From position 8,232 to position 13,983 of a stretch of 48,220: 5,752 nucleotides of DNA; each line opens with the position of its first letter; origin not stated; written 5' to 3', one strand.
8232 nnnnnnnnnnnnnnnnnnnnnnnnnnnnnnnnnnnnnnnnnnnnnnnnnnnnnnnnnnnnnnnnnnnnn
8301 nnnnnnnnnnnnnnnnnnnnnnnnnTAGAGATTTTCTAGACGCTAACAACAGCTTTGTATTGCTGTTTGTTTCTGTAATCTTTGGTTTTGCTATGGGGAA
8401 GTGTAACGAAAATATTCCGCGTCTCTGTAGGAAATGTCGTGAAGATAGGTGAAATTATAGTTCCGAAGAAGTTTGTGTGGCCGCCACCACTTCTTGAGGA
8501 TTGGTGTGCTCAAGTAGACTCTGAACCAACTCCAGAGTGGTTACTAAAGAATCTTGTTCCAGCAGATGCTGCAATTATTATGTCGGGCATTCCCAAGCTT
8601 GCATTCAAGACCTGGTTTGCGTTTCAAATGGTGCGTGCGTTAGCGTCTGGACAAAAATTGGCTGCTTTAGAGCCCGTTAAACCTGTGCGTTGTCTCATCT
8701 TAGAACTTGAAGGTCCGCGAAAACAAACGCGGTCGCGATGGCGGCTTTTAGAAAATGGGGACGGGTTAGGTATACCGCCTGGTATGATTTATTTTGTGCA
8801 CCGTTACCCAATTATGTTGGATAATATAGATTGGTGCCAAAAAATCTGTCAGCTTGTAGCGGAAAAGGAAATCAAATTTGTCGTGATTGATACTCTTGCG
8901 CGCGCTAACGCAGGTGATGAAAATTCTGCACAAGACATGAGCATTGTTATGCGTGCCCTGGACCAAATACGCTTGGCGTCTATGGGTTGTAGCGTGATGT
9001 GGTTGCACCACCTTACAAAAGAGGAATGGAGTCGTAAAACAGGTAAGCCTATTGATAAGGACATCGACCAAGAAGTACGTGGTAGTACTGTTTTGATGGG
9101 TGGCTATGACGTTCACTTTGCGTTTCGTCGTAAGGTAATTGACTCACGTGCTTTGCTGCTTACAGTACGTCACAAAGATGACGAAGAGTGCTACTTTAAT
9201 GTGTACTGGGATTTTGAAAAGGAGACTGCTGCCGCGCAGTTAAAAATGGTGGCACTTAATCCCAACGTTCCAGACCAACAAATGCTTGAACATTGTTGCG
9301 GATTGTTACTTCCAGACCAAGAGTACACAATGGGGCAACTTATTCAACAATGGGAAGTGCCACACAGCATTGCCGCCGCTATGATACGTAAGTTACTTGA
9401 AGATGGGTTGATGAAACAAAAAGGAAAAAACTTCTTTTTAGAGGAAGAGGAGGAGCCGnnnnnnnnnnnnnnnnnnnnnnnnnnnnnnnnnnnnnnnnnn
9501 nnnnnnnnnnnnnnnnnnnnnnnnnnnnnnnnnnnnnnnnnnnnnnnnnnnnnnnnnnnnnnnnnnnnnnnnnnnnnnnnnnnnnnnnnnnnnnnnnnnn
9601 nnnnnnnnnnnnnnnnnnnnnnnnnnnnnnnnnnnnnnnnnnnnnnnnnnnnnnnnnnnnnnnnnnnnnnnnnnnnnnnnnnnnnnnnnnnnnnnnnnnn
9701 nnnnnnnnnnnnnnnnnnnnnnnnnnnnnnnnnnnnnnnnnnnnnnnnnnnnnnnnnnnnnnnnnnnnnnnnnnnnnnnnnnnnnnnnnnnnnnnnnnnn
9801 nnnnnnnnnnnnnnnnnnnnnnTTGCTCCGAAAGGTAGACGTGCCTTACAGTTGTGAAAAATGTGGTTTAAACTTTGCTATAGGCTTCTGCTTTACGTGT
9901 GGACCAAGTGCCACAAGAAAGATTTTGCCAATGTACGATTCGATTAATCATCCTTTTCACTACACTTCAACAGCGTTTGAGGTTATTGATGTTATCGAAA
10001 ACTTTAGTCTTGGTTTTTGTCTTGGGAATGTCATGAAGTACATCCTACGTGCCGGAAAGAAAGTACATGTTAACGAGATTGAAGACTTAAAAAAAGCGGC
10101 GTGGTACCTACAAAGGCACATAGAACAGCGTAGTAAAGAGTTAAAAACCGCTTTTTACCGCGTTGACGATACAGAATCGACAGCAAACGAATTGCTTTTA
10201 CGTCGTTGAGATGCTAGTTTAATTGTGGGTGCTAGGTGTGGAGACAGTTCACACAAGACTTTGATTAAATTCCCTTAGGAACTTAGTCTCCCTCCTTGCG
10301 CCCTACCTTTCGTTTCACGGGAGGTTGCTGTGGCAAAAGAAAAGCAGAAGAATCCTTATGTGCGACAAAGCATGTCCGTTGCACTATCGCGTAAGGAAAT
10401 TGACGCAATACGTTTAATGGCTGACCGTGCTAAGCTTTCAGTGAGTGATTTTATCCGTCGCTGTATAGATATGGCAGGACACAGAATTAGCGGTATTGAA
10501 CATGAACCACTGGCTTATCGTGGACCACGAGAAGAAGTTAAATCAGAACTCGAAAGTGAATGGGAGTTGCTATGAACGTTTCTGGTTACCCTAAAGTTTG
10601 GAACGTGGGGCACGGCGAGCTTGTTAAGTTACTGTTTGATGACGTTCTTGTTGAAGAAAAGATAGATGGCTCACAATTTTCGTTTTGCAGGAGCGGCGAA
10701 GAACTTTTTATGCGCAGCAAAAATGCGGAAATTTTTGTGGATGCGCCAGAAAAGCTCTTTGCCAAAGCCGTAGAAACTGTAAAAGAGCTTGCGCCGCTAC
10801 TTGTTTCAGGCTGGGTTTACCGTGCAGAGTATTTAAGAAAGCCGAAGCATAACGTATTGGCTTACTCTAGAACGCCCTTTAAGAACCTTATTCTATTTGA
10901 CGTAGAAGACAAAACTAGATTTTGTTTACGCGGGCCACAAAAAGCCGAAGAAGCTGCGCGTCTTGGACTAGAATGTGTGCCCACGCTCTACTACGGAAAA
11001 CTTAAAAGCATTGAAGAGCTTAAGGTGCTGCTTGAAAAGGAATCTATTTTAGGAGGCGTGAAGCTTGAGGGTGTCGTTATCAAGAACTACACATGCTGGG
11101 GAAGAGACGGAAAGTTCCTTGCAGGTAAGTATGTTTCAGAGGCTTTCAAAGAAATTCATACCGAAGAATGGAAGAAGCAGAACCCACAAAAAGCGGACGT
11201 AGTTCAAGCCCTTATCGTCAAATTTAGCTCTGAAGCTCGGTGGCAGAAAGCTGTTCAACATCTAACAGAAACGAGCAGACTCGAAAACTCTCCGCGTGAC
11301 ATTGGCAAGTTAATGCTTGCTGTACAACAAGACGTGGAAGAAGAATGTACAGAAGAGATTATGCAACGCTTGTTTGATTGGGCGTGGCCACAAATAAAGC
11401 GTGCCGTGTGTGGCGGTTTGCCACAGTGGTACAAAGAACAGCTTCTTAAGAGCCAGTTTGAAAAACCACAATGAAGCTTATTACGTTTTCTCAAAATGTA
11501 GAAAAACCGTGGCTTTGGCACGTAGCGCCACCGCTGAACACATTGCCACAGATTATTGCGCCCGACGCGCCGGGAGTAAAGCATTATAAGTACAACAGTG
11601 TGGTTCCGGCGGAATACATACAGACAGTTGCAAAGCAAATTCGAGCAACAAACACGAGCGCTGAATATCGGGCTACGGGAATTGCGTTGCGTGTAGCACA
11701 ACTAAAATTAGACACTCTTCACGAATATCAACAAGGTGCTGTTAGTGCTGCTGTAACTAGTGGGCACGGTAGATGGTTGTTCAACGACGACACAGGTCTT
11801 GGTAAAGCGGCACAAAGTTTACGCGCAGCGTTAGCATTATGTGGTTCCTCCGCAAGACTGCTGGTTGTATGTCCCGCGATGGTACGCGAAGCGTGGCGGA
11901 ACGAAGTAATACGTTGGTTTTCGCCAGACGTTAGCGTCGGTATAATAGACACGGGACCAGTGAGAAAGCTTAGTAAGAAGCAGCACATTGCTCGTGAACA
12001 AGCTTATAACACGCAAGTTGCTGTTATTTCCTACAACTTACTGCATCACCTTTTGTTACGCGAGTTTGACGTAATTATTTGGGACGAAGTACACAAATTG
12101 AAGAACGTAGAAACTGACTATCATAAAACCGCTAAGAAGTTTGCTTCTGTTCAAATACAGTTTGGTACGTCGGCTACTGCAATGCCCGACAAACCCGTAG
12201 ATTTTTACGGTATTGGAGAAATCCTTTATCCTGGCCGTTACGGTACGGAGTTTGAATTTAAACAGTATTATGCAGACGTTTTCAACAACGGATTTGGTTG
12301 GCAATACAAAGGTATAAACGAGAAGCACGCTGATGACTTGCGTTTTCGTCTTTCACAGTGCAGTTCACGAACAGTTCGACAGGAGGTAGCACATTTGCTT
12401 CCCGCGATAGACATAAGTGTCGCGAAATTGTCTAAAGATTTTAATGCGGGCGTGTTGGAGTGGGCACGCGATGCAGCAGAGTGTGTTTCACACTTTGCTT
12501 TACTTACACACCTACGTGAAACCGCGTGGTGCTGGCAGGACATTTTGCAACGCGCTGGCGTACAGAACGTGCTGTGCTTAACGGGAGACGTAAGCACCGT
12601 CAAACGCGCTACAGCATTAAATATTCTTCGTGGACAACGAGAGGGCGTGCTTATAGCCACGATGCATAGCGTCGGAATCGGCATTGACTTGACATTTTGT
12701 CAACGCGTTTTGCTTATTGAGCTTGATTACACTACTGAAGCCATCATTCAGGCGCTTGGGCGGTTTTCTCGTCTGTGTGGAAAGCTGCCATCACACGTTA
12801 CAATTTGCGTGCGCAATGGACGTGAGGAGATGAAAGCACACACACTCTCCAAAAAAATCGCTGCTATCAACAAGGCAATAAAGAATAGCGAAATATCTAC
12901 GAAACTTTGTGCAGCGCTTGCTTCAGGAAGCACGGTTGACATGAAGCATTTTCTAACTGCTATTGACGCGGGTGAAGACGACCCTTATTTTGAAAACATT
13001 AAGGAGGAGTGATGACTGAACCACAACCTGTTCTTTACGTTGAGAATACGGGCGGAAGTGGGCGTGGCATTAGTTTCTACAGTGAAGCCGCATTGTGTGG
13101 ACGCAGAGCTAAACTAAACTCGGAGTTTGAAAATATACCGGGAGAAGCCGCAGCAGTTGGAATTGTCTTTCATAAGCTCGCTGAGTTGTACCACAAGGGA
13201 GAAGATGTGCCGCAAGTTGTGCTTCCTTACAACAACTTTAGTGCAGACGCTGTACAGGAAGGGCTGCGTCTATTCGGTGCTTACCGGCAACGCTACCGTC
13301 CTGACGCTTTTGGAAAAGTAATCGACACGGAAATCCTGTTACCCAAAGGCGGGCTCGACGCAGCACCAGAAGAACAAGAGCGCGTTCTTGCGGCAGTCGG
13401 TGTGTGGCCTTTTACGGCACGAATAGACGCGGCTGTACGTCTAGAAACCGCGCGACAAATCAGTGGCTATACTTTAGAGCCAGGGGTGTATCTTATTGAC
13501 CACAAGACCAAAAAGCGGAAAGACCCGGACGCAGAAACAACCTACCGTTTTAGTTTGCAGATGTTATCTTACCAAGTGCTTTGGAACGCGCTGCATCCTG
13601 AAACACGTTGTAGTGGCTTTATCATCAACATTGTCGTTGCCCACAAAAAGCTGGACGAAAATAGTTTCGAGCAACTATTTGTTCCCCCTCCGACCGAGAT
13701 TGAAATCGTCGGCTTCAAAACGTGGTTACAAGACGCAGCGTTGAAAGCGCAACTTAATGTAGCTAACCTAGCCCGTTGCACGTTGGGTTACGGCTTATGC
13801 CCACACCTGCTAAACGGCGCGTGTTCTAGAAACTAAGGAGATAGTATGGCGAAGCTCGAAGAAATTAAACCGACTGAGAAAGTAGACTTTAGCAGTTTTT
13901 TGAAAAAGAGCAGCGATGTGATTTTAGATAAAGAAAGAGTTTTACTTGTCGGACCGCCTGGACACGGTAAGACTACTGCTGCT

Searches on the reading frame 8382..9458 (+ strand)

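Call 14: search_protein_families(library=phrogs, proteins=[window:8382-9458:+], max_evalue=0.001)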
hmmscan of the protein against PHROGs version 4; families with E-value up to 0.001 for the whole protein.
window:8382-9458:+ (359 aa): 9 families
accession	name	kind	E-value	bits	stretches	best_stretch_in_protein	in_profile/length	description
phrog_3123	-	unknown function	1.2e-24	87.8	1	47-264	326-553/583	-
phrog_906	-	DNA, RNA and nucleotide metabolism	1.1e-18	68.3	1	48-257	513-705/872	DNA polymerase/primase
phrog_6012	-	DNA, RNA and nucleotide metabolism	1.3e-15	58.5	1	40-236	124-314/447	DNA helicase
phrog_1284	-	unknown function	1.5e-12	48.5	1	50-252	23-225/306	-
phrog_2597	-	DNA, RNA and nucleotide metabolism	6.5e-11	42.5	1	51-220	356-523/747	DNA primase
phrog_2850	-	unknown function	6.6e-11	42.8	1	52-261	148-343/465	-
phrog_239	-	DNA, RNA and nucleotide metabolism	6.3e-10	39.6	1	152-251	457-556/801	DNA primase/helicase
phrog_3228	-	DNA, RNA and nucleotide metabolism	2e-05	24.1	1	154-250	467-556/766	replicative helicase-primase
phrog_243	-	DNA, RNA and nucleotide metabolism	6.8e-05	23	1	136-224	115-203/273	DnaB-like replicative helicase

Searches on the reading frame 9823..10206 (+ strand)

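Call 14: search_protein_families(library=phrogs, proteins=[window:9823-10206:+], max_evalue=0.001)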
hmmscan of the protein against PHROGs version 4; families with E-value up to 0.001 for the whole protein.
window:9823-10206:+ (128 aa): 24 families
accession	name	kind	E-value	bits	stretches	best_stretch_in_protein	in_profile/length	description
phrog_236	-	other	5.1e-28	99.8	1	33-109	233-311/431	nucleotide kinase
phrog_4943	-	unknown function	1.2e-21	78.8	1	39-106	89-162/166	-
phrog_4897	-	other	2.6e-21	77.6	1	35-102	109-179/186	kinase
phrog_1689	-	other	9.7e-21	75.7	1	36-106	162-237/243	nucleotide kinase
phrog_11324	-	other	8.8e-19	69.4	1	37-110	7-78/139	nucleotide kinase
phrog_2387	-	other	3e-16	60.9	1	37-107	1-74/147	nucleotide kinase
phrog_2781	-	unknown function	2.1e-15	58.5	1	37-110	173-251/253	-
phrog_2585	-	other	4.2e-14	54.3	1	30-104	87-168/175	nucleotide kinase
phrog_11450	-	unknown function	6.3e-14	52.7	1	38-105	323-390/394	-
phrog_4472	-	other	1.3e-13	51.7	1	39-118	12-91/100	nucleotide kinase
phrog_5839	-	unknown function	1.4e-13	51.9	1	40-106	7-70/128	-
phrog_18538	-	unknown function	6.1e-13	50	1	37-99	1-67/159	-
phrog_25460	-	unknown function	1e-12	49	1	40-103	76-140/144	-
phrog_13649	-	unknown function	6e-12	46.7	1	39-110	4-73/127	-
phrog_4824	-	unknown function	6.1e-11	43.4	1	43-104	8-64/128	-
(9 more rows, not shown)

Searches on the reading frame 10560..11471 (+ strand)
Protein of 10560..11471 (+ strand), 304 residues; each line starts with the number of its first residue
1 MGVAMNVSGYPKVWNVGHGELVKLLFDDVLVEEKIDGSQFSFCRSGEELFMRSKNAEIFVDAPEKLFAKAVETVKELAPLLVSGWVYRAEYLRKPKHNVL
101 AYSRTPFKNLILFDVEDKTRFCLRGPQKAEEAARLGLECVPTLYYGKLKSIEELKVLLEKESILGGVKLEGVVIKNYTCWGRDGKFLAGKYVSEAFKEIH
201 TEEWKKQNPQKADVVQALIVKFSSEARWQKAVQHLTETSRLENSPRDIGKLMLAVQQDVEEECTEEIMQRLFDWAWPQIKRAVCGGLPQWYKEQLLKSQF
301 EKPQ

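Call 14: search_protein_families(library=phrogs, proteins=[window:10560-11471:+], max_evalue=0.001)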
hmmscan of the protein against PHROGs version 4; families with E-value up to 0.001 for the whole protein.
window:10560-11471:+ (304 aa): 1 family
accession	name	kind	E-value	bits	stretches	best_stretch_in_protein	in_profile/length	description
phrog_548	-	DNA, RNA and nucleotide metabolism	1e-22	81.8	1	7-296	3-336/341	RNA ligase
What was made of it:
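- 10560..11474 (+): RNA ligase (PF09414), 4.3 kb downstream. A possible but unproven functional partner under the end-healing hypothesis. phrog_548 at E = 1e-22 (call 14).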

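Call 83: search_protein_families(library=pfam, proteins=[window:10560-11471:+], max_evalue=0.01)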
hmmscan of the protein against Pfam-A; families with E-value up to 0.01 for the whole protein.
window:10560-11471:+ (304 aa): 1 family
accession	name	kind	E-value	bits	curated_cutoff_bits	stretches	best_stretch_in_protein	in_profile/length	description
PF09414.15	RNA_ligase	-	2.9e-11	44.3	27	1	28-176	2-157/171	RNA ligase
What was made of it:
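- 10560..11474 (+): PF09414 at E = 2.9e-11 (call 83).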

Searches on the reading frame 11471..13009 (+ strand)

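Call 14: search_protein_families(library=phrogs, proteins=[window:11471-13009:+], max_evalue=0.001)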
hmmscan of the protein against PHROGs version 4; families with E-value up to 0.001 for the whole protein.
window:11471-13009:+ (513 aa): 7 families
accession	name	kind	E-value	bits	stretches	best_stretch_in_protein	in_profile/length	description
phrog_62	-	DNA, RNA and nucleotide metabolism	4.4e-40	138.1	2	81-312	695-922/1881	DNA helicase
phrog_16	-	DNA, RNA and nucleotide metabolism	1.4e-12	47.7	1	81-459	271-610/986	DNA helicase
phrog_23807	-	unknown function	1.1e-09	37.7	1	84-190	131-237/1053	-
phrog_29996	-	unknown function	7.3e-08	31.8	1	83-269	724-907/1189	-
phrog_24008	-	DNA, RNA and nucleotide metabolism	7.5e-05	21.8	1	348-476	839-967/1006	helicase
phrog_9690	-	DNA, RNA and nucleotide metabolism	0.00024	21.2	0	357-436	177-257/306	DNA helicase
phrog_11801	-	other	0.00079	17.6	0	72-152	855-936/2269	DNA methyltransferase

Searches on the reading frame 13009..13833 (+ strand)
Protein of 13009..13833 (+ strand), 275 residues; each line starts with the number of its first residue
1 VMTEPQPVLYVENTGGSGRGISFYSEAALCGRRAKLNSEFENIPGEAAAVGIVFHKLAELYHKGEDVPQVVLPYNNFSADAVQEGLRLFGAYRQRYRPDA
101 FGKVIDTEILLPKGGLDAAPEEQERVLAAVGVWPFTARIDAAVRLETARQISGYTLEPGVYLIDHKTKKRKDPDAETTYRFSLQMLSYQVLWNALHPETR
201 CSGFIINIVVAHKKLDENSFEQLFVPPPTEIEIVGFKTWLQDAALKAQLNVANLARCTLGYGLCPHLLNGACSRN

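Call 14: search_protein_families(library=phrogs, proteins=[window:13009-13833:+], max_evalue=0.001)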
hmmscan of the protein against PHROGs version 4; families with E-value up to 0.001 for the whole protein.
window:13009-13833:+ (275 aa): 0 families

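Call 83: search_protein_families(library=pfam, proteins=[window:13009-13833:+], max_evalue=0.01)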
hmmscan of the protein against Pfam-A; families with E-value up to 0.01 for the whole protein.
window:13009-13833:+ (275 aa): 1 family
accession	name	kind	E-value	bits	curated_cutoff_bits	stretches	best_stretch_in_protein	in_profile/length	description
PF12705.13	PDDEXK_1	-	1.7e-05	25.3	22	1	31-208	14-189/247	PD-(D/E)XK nuclease superfamily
